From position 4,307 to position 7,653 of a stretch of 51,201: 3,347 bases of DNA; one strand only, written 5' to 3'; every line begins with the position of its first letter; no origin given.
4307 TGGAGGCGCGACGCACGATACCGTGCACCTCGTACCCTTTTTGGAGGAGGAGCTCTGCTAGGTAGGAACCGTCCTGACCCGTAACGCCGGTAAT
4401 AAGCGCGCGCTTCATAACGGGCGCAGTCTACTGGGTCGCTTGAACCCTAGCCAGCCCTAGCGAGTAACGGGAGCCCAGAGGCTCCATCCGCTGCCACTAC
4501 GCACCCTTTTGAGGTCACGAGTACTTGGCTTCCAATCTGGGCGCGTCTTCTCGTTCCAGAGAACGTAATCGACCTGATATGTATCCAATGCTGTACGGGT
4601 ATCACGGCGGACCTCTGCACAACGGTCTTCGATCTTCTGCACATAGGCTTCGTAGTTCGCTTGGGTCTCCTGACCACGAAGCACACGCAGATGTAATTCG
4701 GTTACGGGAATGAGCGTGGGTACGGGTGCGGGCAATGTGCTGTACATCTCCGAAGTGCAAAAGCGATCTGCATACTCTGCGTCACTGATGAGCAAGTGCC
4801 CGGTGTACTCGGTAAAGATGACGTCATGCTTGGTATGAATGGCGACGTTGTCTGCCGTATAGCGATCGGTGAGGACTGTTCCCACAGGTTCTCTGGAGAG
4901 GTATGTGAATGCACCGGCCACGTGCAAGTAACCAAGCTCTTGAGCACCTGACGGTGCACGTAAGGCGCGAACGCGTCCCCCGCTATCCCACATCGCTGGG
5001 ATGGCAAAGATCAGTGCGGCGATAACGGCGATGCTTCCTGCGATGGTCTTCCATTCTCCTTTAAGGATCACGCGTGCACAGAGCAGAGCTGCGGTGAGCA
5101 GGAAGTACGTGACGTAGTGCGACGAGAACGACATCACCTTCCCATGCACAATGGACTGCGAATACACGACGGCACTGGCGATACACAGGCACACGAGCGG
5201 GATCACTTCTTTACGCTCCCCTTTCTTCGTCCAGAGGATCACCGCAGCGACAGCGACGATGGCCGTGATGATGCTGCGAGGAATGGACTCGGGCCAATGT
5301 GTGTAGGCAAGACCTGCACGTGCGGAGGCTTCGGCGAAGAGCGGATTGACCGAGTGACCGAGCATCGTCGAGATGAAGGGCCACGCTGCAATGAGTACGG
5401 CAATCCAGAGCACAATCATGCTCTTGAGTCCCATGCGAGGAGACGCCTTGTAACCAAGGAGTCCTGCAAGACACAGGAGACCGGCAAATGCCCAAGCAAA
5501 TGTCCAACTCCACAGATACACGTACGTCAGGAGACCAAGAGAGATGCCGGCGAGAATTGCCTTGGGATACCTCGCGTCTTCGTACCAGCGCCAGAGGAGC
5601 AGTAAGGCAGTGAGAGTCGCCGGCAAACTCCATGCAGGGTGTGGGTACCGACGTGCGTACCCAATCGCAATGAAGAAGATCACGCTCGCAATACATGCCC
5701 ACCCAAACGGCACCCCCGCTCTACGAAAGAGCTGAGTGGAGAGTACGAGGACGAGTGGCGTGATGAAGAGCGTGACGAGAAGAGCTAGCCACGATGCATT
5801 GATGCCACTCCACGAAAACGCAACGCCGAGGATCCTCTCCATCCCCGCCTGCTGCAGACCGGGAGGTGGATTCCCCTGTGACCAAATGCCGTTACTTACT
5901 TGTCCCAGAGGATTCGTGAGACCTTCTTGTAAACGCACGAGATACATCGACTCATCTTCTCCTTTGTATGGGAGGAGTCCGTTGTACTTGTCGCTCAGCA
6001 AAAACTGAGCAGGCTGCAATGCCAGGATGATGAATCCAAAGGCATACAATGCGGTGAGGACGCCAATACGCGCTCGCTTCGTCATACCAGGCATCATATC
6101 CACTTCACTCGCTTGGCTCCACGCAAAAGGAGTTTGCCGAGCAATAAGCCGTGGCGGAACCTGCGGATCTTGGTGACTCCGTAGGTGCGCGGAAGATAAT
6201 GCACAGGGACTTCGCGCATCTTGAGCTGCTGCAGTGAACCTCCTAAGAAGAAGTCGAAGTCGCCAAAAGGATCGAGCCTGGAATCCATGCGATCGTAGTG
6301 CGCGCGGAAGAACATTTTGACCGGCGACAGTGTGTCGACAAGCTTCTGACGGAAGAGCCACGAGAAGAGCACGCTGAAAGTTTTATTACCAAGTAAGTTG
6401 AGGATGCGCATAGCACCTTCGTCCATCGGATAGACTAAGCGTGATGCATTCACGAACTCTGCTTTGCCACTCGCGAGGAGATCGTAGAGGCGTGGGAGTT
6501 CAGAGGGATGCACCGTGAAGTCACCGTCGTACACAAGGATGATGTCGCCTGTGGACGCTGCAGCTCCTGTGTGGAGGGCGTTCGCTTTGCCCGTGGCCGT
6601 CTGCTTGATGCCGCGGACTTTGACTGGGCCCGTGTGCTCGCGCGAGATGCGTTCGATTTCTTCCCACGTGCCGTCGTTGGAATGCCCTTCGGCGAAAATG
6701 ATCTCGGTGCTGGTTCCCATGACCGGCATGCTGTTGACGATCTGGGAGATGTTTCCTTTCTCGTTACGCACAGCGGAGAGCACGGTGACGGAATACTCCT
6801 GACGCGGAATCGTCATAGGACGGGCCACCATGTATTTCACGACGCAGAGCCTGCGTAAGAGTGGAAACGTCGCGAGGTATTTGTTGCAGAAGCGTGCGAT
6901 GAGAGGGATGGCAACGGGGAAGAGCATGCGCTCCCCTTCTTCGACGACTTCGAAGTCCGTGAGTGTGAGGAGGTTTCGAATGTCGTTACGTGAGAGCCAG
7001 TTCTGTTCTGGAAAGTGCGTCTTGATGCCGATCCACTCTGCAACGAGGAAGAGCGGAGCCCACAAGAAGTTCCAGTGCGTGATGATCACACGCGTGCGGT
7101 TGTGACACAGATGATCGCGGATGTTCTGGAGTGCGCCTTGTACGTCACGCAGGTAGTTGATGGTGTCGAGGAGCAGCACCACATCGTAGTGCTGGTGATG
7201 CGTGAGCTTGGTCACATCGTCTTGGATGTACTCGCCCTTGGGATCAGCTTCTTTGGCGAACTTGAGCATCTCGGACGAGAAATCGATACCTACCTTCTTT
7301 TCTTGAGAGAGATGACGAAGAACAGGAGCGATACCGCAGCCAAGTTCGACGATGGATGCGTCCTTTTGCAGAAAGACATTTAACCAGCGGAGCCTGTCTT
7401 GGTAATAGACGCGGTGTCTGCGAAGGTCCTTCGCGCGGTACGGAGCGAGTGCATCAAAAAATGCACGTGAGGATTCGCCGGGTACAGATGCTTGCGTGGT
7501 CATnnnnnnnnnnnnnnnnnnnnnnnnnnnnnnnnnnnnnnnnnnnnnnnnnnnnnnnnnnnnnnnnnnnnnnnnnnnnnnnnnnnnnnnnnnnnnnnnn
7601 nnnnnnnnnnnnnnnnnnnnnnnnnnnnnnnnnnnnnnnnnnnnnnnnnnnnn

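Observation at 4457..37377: Repeated triad of methyltransferase, Dpm1/GtrB-like GT2 and GT-C membrane glycosyltransferase (four to five modules in one locus)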

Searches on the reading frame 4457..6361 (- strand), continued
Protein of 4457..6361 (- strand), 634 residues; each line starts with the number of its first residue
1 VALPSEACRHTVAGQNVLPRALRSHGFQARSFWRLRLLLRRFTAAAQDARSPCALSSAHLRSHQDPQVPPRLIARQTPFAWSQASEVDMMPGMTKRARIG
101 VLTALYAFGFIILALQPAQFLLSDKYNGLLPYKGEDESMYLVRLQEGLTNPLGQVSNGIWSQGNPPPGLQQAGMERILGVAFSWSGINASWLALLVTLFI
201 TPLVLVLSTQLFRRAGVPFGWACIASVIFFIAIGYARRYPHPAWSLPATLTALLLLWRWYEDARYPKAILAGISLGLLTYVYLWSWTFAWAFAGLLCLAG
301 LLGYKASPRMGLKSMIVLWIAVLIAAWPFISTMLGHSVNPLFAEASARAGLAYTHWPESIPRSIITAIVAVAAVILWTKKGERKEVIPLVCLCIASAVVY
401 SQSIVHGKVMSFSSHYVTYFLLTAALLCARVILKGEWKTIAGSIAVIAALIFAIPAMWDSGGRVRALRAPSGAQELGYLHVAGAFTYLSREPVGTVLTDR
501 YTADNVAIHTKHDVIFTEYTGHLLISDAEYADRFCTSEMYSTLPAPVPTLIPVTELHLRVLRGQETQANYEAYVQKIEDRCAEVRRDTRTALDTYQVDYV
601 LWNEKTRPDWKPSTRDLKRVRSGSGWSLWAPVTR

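Call 66: search_protein_families(library=ncbifam, alignment_id=A4, max_evalue=0.05)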
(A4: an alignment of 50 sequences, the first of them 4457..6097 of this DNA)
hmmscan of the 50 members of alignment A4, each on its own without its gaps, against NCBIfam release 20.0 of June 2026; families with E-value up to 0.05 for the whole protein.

A. member 1, window:4457-6097:- (546 aa): 0 families

B. families by the number of members that match (of 50 scanned): 31 families (the first 25 are shown)
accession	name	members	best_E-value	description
TIGR04182.1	glyco_TIGR04182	2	6.9e-15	S-layer glycoprotein N-glycosyltransferase AglJ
TIGR04283.1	glyco_like_mftF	2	4.7e-09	TIGR04283 family arsenosugar biosynthesis glycosyltransferase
NF007986.1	PRK10714.1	2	6.8e-09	undecaprenyl-phosphate 4-deoxy-4-formamido-L-arabinose transferase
NF007482.0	PRK10073.1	2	6.4e-07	glycosyltransferase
NF041875.1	EPS_EpsD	2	1.2e-06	exopolysaccharide biosynthesis glycosyltransferase EpsD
NF041391.1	DPhHxTase_Halo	1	9.9e-11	dolichyl-phosphate hexose transferase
NF010496.0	PRK13915.1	1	9.7e-09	glucosyl-3-phosphoglycerate synthase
NF058614.1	PPMAGASynPpgS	1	2e-08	polyprenyl-phospho-N-acetylgalactosaminyl synthase PpgS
NF047683.1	TeichurnBiosyTuaG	1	5.3e-08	teichuronic acid biosynthesis protein TuaG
TIGR03937.1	PgaC_IcaA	1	1.7e-07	poly-beta-1,6-N-acetyl-D-glucosamine synthase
TIGR03965.1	mycofact_glyco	1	3.2e-07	mycofactocin biosynthesis glycosyltransferase MftF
NF047588.1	GlcsyltransPgfSStrep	1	3.7e-07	glycosyltransferase PgfS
NF038302.1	EPS_HpsE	1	1.6e-06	hormogonium polysaccharide biosynthesis glycosyltransferase HpsE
NF041865.1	EpsU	1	1.9e-06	exopolysaccharide biosynthesis GT2 family glycosyltransferase EpsU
TIGR03469.1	HpnB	1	8.4e-06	hopene-associated glycosyltransferase HpnB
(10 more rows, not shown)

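Call 68: fold_search(model_id=the predicted structure, library=pdb)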
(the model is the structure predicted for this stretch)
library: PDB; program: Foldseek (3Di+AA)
matches with E <= 10: 26; with E <= 0.001: 0
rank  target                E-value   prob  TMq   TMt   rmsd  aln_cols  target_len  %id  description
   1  8je2_A                2.1e+00  0.03  0.09  0.10  19.7       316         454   12  Cryo-EM structure of neddylated Cul2-Rbx1-EloBC-FEM1B complexed with FNIP1-FLCN (released 2024-02-28)
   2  8if8_B                3.9e+00  0.04  0.18  0.16  22.4       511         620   13  Arabinosyltransferase AftA (released 2023-05-31)
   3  9m8n_A                4.2e+00  0.03  0.10  0.10  24.5       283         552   14  Cryo-EM structure of the human TRPA1 ion channel in complex with crotalphine. (released 2025-10-29)
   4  5i1u_A                4.4e+00  0.02  0.10  0.14  20.4       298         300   14  Crystal structure of germacradien-4-ol synthase from Streptomyces citricolor (released 2016-03-30)
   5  9e71_BW               5.1e+00  0.11  0.06  0.35   5.7        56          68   20  Cryo-EM structure of the Pyrobaculum calidifontis 70S ribosome (released 2024-11-20)
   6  8fvy_Z                5.7e+00  0.06  0.04  0.24   8.2        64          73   14  40S subunit of the Giardia lamblia 80S ribosome (released 2024-01-24)
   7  6g80_M                6.0e+00  0.14  0.05  0.12   5.0        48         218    8  Structure of Mycobacterium hassiacum MeT1 from orthorhombic crystals. (released 2019-01-16)
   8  6g80_C                6.3e+00  0.08  0.07  0.15   5.5        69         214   10  Structure of Mycobacterium hassiacum MeT1 from orthorhombic crystals. (released 2019-01-16)
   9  8f6e_A                6.6e+00  0.04  0.10  0.17  15.4       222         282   18  Cryo-EM structure of a Zinc-loaded wild-type YiiP-Fab complex (released 2023-02-08)
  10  9rnh_H                7.0e+00  0.08  0.11  0.27  15.2       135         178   16  GluA4 in complex with TARP-2, Resting II state, structure of TMD domain (released 2025-09-24)
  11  6g7d                  7.0e+00  0.08  0.07  0.15   5.4        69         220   10  Structure of MeT1 from Mycobacterium hassiacum in complex with SAM and glycerol. (released 2019-01-16)
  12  6mhs_A                7.0e+00  0.01  0.10  0.09  27.2       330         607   12  Structure of the human TRPV3 channel in a putative sensitized conformation (released 2018-10-03)
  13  7jro_c                7.7e+00  0.04  0.09  0.17  21.8       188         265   15  Plant Mitochondrial complex IV from Vigna radiata (released 2021-01-20)
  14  8wcn_B                7.7e+00  0.02  0.10  0.13  19.7       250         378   14  Cryo-EM structure of PAO1-ImcA with GMPCPP (released 2024-03-13)
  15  6g80_B                8.6e+00  0.11  0.06  0.12   4.7        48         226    8  Structure of Mycobacterium hassiacum MeT1 from orthorhombic crystals. (released 2019-01-16)
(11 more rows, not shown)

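Call 75: find_encoding_contigs(protein=P0212, flank=6000, max_places=2)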
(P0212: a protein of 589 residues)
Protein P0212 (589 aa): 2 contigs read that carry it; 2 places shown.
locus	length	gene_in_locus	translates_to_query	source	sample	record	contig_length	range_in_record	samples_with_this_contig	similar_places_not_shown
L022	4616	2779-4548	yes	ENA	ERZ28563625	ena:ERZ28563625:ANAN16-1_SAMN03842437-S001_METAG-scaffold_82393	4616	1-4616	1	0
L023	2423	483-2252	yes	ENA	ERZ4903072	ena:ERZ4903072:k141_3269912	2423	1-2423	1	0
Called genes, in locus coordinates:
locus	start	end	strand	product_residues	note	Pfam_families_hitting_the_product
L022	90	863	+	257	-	PF00483:NTP_transferase, PF12804:NTP_transf_3 (weak)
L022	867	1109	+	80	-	PF05368:NmrA (weak), PF01370:Epimerase (weak)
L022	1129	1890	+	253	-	-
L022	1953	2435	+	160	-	-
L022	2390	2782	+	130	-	-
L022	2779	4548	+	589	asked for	-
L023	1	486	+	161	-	?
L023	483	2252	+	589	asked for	-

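Call 76: find_encoding_contigs(protein=P0193, flank=6000, max_places=2)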
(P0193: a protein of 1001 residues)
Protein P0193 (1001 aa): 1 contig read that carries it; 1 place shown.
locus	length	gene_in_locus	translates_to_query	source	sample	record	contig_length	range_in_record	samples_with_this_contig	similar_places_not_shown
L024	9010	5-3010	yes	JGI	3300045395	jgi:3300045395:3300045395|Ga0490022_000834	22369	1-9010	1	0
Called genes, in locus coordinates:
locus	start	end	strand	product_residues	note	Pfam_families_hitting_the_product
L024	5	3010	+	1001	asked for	-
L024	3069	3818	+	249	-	PF13489:Methyltransf_23, PF13847:Methyltransf_31, PF08241:Methyltransf_11, PF08242:Methyltransf_12, PF13649:Methyltransf_25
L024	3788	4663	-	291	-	PF01370:Epimerase, PF04321:RmlD_sub_bind (weak), PF16363:GDP_Man_Dehyd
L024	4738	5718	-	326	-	PF00535:Glycos_transf_2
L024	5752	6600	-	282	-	PF13489:Methyltransf_23 (weak), PF08241:Methyltransf_11, PF01209:Ubie_methyltran (faint), PF13649:Methyltransf_25, PF13847:Methyltransf_31 (weak)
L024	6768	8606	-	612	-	PF13522:GATase_6, PF13537:GATase_7, PF00733:Asn_synthase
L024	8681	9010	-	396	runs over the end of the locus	-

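Call 77: find_encoding_contigs(protein=P0175, flank=6000, max_places=2)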
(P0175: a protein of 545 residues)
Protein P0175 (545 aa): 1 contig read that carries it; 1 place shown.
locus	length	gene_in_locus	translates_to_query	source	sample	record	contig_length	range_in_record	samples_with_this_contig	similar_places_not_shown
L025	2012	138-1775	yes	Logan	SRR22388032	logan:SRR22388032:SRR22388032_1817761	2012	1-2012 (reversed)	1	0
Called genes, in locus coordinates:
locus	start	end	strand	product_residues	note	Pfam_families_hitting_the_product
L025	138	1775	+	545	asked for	-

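Call 89: find_related_loci(query=A1, collection=metagenome_contigs, flank=6000)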
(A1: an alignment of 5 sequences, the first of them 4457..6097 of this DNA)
Query A1 (546 aa) in metagenome_contigs; peptide patterns used: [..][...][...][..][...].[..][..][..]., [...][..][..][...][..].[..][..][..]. (x = any residue, [..] = any of these).
155 stretches matched a pattern; 2 encode a relative of the query (tblastn E <= 1e-3); 2 distinct loci.
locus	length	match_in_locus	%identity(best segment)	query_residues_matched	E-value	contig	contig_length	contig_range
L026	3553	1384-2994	22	37-540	3e-10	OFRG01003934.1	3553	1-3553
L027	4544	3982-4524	32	23-210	3e-9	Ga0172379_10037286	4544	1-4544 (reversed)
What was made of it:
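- Tried and rejected: With A1 it returned only 2 loci (call 89).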

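Call 90: find_encoding_contigs(protein=P0160, flank=6000, max_places=2)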
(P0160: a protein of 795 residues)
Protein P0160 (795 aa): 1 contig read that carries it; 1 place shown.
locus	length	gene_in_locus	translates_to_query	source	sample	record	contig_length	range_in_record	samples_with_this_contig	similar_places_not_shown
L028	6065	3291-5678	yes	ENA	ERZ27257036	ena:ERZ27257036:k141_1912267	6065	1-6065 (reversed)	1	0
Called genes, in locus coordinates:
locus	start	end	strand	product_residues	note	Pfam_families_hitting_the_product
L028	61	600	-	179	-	PF04138:GtrA_DPMS_TM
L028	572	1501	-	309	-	PF01370:Epimerase, PF02719:Polysacc_synt_2 (weak), PF05368:NmrA, PF01073:3Beta_HSD, PF07993:NAD_binding_4, PF13460:NAD_binding_10, PF16363:GDP_Man_Dehyd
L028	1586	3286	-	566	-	-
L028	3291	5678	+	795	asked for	-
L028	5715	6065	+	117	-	?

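Call 91: find_encoding_contigs(protein=P0151, flank=6000, max_places=2)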
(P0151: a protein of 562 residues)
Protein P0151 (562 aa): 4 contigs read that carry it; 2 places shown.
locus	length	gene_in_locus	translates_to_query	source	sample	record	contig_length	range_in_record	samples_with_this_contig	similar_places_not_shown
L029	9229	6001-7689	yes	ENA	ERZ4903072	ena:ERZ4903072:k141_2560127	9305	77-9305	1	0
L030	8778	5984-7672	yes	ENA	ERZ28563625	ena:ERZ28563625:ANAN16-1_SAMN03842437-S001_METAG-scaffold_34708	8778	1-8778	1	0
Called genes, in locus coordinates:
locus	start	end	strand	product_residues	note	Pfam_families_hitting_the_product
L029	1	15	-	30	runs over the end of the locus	?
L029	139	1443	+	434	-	PF00583:Acetyltransf_1, PF13302:Acetyltransf_3, PF13420:Acetyltransf_4, PF13523:Acetyltransf_8 (faint)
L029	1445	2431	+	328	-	PF02388:FemAB (faint), PF13480:Acetyltransf_6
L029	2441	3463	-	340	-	PF01408:GFO_IDH_MocA, PF02894:GFO_IDH_MocA_C (weak), PF22725:GFO_IDH_MocA_C3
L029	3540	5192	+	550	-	-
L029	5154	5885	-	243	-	PF02353:CMAS (weak), PF13489:Methyltransf_23, PF13847:Methyltransf_31, PF08241:Methyltransf_11, PF08242:Methyltransf_12, PF13649:Methyltransf_25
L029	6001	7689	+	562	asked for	-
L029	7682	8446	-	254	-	-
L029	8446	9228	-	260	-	?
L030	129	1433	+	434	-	PF00583:Acetyltransf_1, PF13302:Acetyltransf_3, PF13420:Acetyltransf_4, PF13523:Acetyltransf_8 (faint)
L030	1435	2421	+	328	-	PF02388:FemAB (faint), PF13480:Acetyltransf_6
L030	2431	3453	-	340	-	PF01408:GFO_IDH_MocA, PF02894:GFO_IDH_MocA_C (weak), PF22725:GFO_IDH_MocA_C3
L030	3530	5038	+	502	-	-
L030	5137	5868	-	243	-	PF02353:CMAS (weak), PF13489:Methyltransf_23, PF13847:Methyltransf_31, PF08241:Methyltransf_11, PF08242:Methyltransf_12, PF13649:Methyltransf_25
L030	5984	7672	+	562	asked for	-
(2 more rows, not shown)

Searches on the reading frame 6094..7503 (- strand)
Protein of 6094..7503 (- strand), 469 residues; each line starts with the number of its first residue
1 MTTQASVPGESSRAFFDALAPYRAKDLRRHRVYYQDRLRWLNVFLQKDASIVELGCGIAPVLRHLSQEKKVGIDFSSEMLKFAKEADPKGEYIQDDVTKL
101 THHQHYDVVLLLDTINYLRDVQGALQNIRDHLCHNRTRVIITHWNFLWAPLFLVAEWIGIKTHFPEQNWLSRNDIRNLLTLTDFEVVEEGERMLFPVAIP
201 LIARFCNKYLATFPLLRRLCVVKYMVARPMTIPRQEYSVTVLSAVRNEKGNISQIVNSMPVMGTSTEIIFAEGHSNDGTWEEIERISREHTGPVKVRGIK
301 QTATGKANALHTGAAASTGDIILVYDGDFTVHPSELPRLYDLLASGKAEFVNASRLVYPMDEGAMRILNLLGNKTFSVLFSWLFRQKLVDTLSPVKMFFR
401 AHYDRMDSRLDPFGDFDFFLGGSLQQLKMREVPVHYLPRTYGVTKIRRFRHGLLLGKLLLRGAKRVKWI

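Call 3: search_protein_families(library=pfam, proteins=[window:6094-7503:-], max_evalue=0.01)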
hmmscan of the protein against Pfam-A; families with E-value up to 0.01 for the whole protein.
window:6094-7503:- (469 aa): 8 families
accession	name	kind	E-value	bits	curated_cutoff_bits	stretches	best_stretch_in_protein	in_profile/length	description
PF00535.33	Glycos_transf_2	-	4.4e-17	63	23.3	1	243-370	4-130/168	Glycosyl transferase family 2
PF13489.12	Methyltransf_23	-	1.8e-11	44.5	27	1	44-188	16-163/164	Methyltransferase domain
PF08242.18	Methyltransf_12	-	2.2e-10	41.5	30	1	52-134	1-94/98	Methyltransferase domain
PF13649.12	Methyltransf_25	-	6e-10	40.1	27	1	51-132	1-93/97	Methyltransferase domain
PF08241.18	Methyltransf_11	-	1.8e-09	38.5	21.2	1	53-132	2-87/95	Methyltransferase domain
PF13847.12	Methyltransf_31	-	5.2e-08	33.1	27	1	46-144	2-113/145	Methyltransferase domain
PF13641.12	Glyco_tranf_2_3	-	1e-05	26.1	27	1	253-438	17-205/230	Glycosyltransferase like family 2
PF10111.15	Glyco_tranf_2_2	-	0.00025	21.1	27.3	1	244-361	5-124/276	Glycosyltransferase like family 2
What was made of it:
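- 6094..7503 (-): G1: fusion of a class I SAM methyltransferase (about residues 40-190) and a DPMS-like GT2 (about residues 235-446). No TM helix is predicted. Pfam (call 3).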

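Call 9: search_protein_families(library=ncbifam, proteins=[window:6094-7503:-], max_evalue=0.01)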
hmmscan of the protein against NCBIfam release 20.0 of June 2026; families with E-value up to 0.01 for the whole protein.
window:6094-7503:- (469 aa): 21 families
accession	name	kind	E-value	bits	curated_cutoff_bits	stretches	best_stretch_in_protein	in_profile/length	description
TIGR04182.1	glyco_TIGR04182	equivalog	8.3e-27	94.3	325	1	239-465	2-220/293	S-layer glycoprotein N-glycosyltransferase AglJ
NF041391.1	DPhHxTase_Halo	equivalog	3.9e-09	35.8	375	1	247-457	5-203/213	dolichyl-phosphate hexose transferase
TIGR03937.1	PgaC_IcaA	equivalog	5.4e-08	32.2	422.3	1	235-332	43-139/407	poly-beta-1,6-N-acetyl-D-glucosamine synthase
TIGR02072.1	BioC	equivalog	2.1e-07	31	184.95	1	46-133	33-125/244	malonyl-ACP O-methyltransferase BioC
NF041875.1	EPS_EpsD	equivalog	2.3e-07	30.5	370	1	265-340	30-101/325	exopolysaccharide biosynthesis glycosyltransferase EpsD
TIGR03965.1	mycofact_glyco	equivalog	9.3e-07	28.1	280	1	214-356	52-191/467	mycofactocin biosynthesis glycosyltransferase MftF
NF047588.1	GlcsyltransPgfSStrep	equivalog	1.2e-06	27.9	500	1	249-406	20-167/308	glycosyltransferase PgfS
TIGR04283.1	glyco_like_mftF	equivalog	1.5e-06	28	182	1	244-343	6-97/221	TIGR04283 family arsenosugar biosynthesis glycosyltransferase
NF045667.1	MTase_DVU1556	equivalog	4.1e-06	26.4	155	1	45-132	20-111/213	DVU_1556 family methyltransferase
NF002463.0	PRK01683.1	equivalog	5.8e-06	26.1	297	1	43-133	27-121/258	trans-aconitate 2-methyltransferase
NF001244.0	PRK00216.1-5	equivalog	1.2e-05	24.7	216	1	29-130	32-143/236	bifunctional demethylmenaquinone methyltransferase/2-methoxy-6-polyprenyl-1,4-benzoquinol methylase UbiE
TIGR01983.1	UbiG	equivalog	2.1e-05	23.9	102.95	1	47-145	49-155/228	bifunctional 2-polyprenyl-6-hydroxyphenol methylase/3-demethylubiquinol 3-O-methyltransferase UbiG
NF010496.0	PRK13915.1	equivalog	3.7e-05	23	262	1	234-339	28-138/307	glucosyl-3-phosphoglycerate synthase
NF000466.2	16S_rRNA_Rmt_gen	equivalog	0.0003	20.2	250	1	42-119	102-186/254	Rmt family 16S rRNA (guanine(1405)-N(7))-methyltransferase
NF007482.0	PRK10073.1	equivalog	0.00046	19.3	423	1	238-343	7-110/334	glycosyltransferase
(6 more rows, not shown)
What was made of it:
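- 6094..7503 (-): NCBIfam AglJ 8e-27 (call 9).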

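Call 17: find_encoding_contigs(protein=window:6094-7503:-, flank=10000, max_places=6)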
Protein window:6094-7503:- (469 aa): 1 contig read that carries it; 1 place shown.
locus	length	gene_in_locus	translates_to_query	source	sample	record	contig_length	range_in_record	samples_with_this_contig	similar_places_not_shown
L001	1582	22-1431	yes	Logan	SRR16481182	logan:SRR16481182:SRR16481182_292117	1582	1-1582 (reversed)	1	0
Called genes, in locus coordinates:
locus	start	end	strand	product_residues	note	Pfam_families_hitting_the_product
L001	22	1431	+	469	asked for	PF13489:Methyltransf_23, PF08241:Methyltransf_11, PF08242:Methyltransf_12, PF13649:Methyltransf_25, PF13847:Methyltransf_31, PF00535:Glycos_transf_2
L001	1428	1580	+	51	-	?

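Call 31: search_solved_structures(query=window:6094-7503:-, max_evalue=0.001)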
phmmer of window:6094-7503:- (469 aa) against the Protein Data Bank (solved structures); distinct sequences matched with E-value up to 0.001: 5.
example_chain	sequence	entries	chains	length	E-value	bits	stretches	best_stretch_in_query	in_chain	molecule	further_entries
5mlz_A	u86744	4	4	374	5e-09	38.5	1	235-446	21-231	Dolichol monophosphate mannose synthase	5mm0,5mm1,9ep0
2gs9_A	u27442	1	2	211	1.5e-06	30.3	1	39-182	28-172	Hypothetical protein TT1324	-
8vh7_A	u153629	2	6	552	0.00036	22.5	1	243-350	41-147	Heparosan synthase B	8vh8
8viw_A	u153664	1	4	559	0.00037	22.5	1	243-350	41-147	Heparosan synthase B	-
6h1j_A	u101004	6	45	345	0.00056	21.9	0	251-351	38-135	Probable ss-1,3-N-acetylglucosaminyltransferase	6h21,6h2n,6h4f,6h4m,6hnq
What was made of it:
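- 6094..7503 (-): PDB DPMS 5mlz E 5e-9 (call 31).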
